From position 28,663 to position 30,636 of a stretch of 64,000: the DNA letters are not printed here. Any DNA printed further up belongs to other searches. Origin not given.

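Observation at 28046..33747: Apparent operon of CYP102 (P450-BM3-type), WS/DGAT and an alpha/beta hydrolase: possible pathway to esters of subterminally hydroxylated fatty acids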

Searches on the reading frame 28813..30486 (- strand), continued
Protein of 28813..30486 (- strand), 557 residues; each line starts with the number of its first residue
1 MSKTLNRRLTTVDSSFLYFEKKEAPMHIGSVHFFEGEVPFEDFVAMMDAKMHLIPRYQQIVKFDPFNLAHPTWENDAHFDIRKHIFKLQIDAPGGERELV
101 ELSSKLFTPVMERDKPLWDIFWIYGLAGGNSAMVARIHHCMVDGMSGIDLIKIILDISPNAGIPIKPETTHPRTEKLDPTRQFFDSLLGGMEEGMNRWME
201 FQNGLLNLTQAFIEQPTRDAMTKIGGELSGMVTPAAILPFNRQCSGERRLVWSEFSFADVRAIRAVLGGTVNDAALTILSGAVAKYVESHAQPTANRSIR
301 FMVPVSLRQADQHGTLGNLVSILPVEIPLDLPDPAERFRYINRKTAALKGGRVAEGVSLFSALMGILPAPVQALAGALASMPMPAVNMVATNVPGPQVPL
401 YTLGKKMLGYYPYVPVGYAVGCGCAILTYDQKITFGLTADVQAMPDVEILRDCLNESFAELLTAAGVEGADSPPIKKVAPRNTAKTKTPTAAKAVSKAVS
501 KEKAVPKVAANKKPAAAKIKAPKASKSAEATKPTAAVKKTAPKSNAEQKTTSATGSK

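Call 96: search_protein_families(library=ncbifam, proteins=[L121:14734-15828:+, L121:14288-14737:+, L121:8855-9868:+, L121:13244-14281:-, L121:6417-7244:+, L121:15825-16421:+, L121:7307-8851:+], max_evalue=0.0001)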
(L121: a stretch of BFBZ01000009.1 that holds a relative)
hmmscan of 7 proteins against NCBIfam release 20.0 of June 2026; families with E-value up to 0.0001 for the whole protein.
L121:14734-15828:+ (364 aa): 5 families
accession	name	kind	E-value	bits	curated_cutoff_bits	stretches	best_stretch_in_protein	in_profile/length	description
TIGR01836.1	PHA_synth_III_C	subfamily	3.6e-97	325.5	365.3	1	33-362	21-350/350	class III poly(R)-hydroxyalkanoic acid synthase subunit PhaC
TIGR01838.1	PHA_synth_I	subfamily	4.7e-46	157.3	622.65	1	41-342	156-458/532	class I poly(R)-hydroxyalkanoic acid synthase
TIGR01839.1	PHA_synth_II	subfamily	1.7e-20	72.6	855.4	1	42-340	184-482/560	class II poly(R)-hydroxyalkanoic acid synthase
NF005898.0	PRK07868.1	equivalog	6.6e-20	70.5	925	1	20-360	8-359/994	acyl-CoA synthetase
TIGR01849.1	PHB_depoly_PhaZ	subfamily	6.8e-07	28.4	300.75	1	96-357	121-401/406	polyhydroxyalkanoate depolymerase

L121:14288-14737:+ (149 aa): 1 family
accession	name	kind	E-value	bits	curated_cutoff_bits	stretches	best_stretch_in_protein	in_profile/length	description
TIGR02132.1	phaR_Bmeg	equivalog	2.5e-05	24.3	148.4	1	23-114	4-95/189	polyhydroxyalkanoic acid synthase subunit PhaR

L121:8855-9868:+ (337 aa): 28 families (the best 25 are shown)
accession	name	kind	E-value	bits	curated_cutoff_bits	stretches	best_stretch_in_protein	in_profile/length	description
NF002043.0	PRK00870.1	subfamily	2.2e-27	96.3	265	1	17-135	32-149/302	haloalkane dehalogenase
NF002938.0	PRK03592.1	equivalog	3.1e-27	95.7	241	1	11-143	12-138/298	haloalkane dehalogenase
NF004514.1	PRK05855.1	equivalog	2.2e-26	92.6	455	1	15-121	6-111/578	SDR family oxidoreductase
NF002873.0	PRK03204.1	equivalog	3.1e-22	79.2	466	1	30-140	32-140/286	haloalkane dehalogenase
TIGR02427.1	protocat_pcaD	equivalog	2.1e-21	76.5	255.85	1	25-136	6-114/251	3-oxoadipate enol-lactonase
TIGR03611.1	RutD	equivalog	6.7e-21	74.8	238.5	1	28-149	9-133/258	pyrimidine utilization protein D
NF051488.1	bifunc_PcaDC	exception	8.1e-21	74.6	390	1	27-135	8-112/375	bifunctional 3-oxoadipate enol-lactonase/4-carboxymuconolactone decarboxylase PcaDC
NF011457.0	PRK14875.1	equivalog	1.3e-19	70.4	307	1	11-129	112-226/372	acetoin dehydrogenase dihydrolipoyllysine-residue acetyltransferase subunit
NF045632.1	hydroxlase_HsaD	equivalog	3.6e-19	68.8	400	1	12-129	15-132/290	4,5:9,10-diseco-3-hydroxy-5,9,17-trioxoandrosta-1(10),2-diene-4-oate hydrolase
NF051487.1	bifunc_PcaCD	exception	4.1e-16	59.1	430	1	29-136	169-273/413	bifunctional 4-carboxymuconolactone decarboxylase/3-oxoadipate enol-lactonase PcaCD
TIGR01250.1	pro_imino_pep_2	subfamily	9.1e-16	58.2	167.65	1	13-130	6-125/288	proline iminopeptidase-family hydrolase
TIGR03056.1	bchO_mg_che_rel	equivalog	1.2e-15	57.2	172.55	1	15-134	12-128/278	alpha/beta fold hydrolase BchO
NF052610.1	macro_16_ester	equivalog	2.1e-15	56.8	420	1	16-134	8-127/281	alpha/beta fold macrolide esterase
NF045948.1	ProImpepThrmp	equivalog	2e-13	50.4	500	1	13-130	6-124/291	proline iminopeptidase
TIGR03695.1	menH_SHCHC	equivalog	1.4e-12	47.6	208.55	1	32-130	2-100/252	2-succinyl-6-hydroxy-2,4-cyclohexadiene-1-carboxylate synthase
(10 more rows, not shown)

L121:13244-14281:- (345 aa): 30 families (the best 25 are shown)
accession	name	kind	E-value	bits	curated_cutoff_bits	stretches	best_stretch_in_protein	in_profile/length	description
NF052610.1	macro_16_ester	equivalog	4.6e-60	203.3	420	1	50-338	4-280/281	alpha/beta fold macrolide esterase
NF053683.1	esterase_mleBRB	exception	1.3e-53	182.4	585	1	50-339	4-277/280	BRB family alpha/beta fold macrolide esterase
NF041759.1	mac_hydro_EstT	equivalog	7e-46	156.6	450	1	51-338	4-277/278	macrolide hydrolase EstT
NF053684.1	esterase_mleBCA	exception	3e-44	151.2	570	2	138-337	74-280/281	BCA family alpha/beta fold macrolide esterase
NF053693.1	esterase_mleCBF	exception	3.6e-42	144.7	564.5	2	138-337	74-277/279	CBF family alpha/beta fold macrolide esterase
NF033124.1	estX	equivalog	2.4e-41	141.7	600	1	55-337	9-278/280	macrolide esterase EstX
NF051488.1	bifunc_PcaDC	exception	1.8e-28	99.7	390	1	61-338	4-250/375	bifunctional 3-oxoadipate enol-lactonase/4-carboxymuconolactone decarboxylase PcaDC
TIGR02427.1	protocat_pcaD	equivalog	8.2e-25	87.6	255.85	1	134-187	55-108/251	3-oxoadipate enol-lactonase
NF051487.1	bifunc_PcaCD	exception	2.7e-19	69.5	430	1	134-192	214-272/413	bifunctional 4-carboxymuconolactone decarboxylase/3-oxoadipate enol-lactonase PcaCD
TIGR03611.1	RutD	equivalog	1.1e-16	61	238.5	1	138-189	60-111/258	pyrimidine utilization protein D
NF011457.0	PRK14875.1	equivalog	5.9e-16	58.4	307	1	141-191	181-231/372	acetoin dehydrogenase dihydrolipoyllysine-residue acetyltransferase subunit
NF058673.1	LipAdnlyCyLipJMY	equivalog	4.6e-15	55.3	800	1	89-333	54-277/449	bifunctional lipase/adenylate cyclase LipJ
NF050089.1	i_nPHAscl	equivalog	6.2e-14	51.7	300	1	140-197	66-125/288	intracellular short-chain-length polyhydroxyalkanoate depolymerase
TIGR03343.1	biphenyl_bphD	equivalog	2.3e-11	43.4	462.15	1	145-187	88-130/282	2-hydroxy-6-oxo-6-phenylhexa-2,4-dienoate hydrolase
NF045632.1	hydroxlase_HsaD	equivalog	2.5e-10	39.8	400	1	145-194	91-139/290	4,5:9,10-diseco-3-hydroxy-5,9,17-trioxoandrosta-1(10),2-diene-4-oate hydrolase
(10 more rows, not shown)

L121:6417-7244:+ (275 aa): 1 family
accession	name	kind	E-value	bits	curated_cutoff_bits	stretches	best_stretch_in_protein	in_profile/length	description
TIGR01738.1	bioH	equivalog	5.7e-07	29.4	206.95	1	108-154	52-98/245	pimeloyl-ACP methyl ester esterase BioH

L121:15825-16421:+ (198 aa): 2 families
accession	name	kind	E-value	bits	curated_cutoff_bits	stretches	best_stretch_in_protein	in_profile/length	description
NF040503.1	resist_ArsN1a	equivalog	5.7e-08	32.7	170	1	97-177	76-155/159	arsinothricin resistance N-acetyltransferase ArsN1 family A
TIGR01575.1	rimI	equivalog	7.9e-06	26.1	86.4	1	64-160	26-118/132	ribosomal protein S18-alanine N-acetyltransferase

L121:7307-8851:+ (514 aa): 1 family
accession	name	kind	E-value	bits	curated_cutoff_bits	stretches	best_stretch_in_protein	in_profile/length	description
TIGR02946.1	acyl_WS_DGAT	subfamily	2.6e-122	409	309.95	1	7-502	1-452/453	wax ester/triacylglycerol synthase family O-acyltransferase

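Call 97: find_encoding_contigs(protein=P0319, flank=10000, max_places=3)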
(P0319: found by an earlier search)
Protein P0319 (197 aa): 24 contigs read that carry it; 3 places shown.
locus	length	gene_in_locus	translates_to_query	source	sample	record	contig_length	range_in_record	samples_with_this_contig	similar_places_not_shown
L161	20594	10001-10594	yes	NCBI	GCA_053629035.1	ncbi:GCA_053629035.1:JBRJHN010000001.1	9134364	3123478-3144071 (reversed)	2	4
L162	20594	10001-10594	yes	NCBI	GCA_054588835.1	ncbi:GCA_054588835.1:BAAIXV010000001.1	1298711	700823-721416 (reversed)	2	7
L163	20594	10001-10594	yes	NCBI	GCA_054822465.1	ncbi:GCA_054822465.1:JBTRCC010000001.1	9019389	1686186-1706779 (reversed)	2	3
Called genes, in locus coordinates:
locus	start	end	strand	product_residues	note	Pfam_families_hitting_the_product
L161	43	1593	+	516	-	PF03007:WS_DGAT_cat, PF06974:WS_DGAT_C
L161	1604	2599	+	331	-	PF00561:Abhydrolase_1, PF12146:Hydrolase_4, PF12697:Abhydrolase_6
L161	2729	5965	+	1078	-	PF00067:p450, PF00258:Flavodoxin_1, PF00667:FAD_binding_1, PF00175:NAD_binding_1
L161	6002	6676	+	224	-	PF01564:Spermine_synth (weak)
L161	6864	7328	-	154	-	PF07366:SnoaL, PF12680:SnoaL_2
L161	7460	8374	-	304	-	PF00561:Abhydrolase_1, PF12146:Hydrolase_4, PF12697:Abhydrolase_6, PF08386:Abhydrolase_4 (weak)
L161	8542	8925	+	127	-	-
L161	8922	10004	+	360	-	PF07167:PhaC_N, PF00561:Abhydrolase_1, PF12146:Hydrolase_4 (faint), PF12697:Abhydrolase_6, PF01738:DLH (faint), PF11339:DUF3141 (weak)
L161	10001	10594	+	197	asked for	PF00583:Acetyltransf_1, PF13673:Acetyltransf_10 (weak), PF13508:Acetyltransf_7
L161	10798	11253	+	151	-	PF09361:Phasin_2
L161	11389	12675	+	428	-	PF04286:DUF445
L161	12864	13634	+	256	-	PF00561:Abhydrolase_1 (weak), PF02089:Palm_thioest (weak), PF07819:PGAP1 (faint)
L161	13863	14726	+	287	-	PF07848:PaaX, PF08223:PaaX_C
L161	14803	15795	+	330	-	PF05138:PaaA_PaaC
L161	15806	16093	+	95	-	PF06243:PaaB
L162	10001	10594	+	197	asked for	PF00583:Acetyltransf_1, PF13673:Acetyltransf_10 (weak), PF13508:Acetyltransf_7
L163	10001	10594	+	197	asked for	PF00583:Acetyltransf_1, PF13673:Acetyltransf_10 (weak), PF13508:Acetyltransf_7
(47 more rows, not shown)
